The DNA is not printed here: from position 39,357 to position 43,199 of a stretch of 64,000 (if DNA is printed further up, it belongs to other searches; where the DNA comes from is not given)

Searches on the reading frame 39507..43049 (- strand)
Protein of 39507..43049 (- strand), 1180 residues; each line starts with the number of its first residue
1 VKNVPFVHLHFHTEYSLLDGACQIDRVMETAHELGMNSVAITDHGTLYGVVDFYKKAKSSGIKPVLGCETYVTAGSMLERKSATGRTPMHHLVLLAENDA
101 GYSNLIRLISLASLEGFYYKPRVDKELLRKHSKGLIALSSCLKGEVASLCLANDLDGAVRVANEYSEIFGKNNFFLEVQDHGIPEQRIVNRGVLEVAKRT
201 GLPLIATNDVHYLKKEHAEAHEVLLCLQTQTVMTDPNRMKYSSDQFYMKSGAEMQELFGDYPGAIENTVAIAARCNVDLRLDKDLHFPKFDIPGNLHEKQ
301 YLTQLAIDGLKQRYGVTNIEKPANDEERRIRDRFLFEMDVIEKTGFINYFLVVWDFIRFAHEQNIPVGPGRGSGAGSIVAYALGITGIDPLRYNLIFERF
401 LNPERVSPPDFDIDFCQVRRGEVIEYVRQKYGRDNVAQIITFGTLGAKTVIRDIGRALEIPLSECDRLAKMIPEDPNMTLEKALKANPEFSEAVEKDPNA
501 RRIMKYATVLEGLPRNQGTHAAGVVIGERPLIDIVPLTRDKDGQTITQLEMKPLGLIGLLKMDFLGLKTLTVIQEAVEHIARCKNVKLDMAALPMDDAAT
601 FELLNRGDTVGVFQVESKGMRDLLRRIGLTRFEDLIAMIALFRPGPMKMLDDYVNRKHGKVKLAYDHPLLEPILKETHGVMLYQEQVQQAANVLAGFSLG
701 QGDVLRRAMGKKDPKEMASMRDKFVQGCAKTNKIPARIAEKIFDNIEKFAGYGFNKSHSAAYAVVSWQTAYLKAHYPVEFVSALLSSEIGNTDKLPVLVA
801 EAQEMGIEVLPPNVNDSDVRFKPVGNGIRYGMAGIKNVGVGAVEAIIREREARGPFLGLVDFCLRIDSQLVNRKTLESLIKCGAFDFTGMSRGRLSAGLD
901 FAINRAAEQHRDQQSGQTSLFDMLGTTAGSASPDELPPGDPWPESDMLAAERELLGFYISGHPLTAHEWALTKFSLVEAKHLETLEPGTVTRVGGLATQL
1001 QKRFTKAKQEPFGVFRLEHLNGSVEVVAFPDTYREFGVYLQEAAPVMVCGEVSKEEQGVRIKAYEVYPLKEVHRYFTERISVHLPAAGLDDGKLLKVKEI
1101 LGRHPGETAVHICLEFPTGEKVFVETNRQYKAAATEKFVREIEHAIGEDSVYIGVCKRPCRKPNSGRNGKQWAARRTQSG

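Call 9: search_protein_families(library=pfam, proteins=[window:39507-43049:-])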
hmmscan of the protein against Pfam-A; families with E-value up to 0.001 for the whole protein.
window:39507-43049:- (1180 aa): 5 families
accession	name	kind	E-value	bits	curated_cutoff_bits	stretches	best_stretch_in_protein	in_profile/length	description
PF07733.18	DNA_pol3_alpha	-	2.6e-99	332.5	23.9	1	300-566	1-260/260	Bacterial DNA polymerase III alpha NTPase domain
PF17657.6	DNA_pol3_finger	-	1.9e-61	206.6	22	1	569-731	1-165/166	Bacterial DNA polymerase III alpha subunit finger domain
PF02811.25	PHP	-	9.8e-57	192.3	26.4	1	8-181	1-164/164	PHP domain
PF14579.12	HHH_6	-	1.8e-28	99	25.6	1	806-894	1-89/90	Helix-hairpin-helix motif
PF01336.31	tRNA_anti-codon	-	3.9e-05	24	27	1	1008-1069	13-75/75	OB-fold nucleic acid binding domain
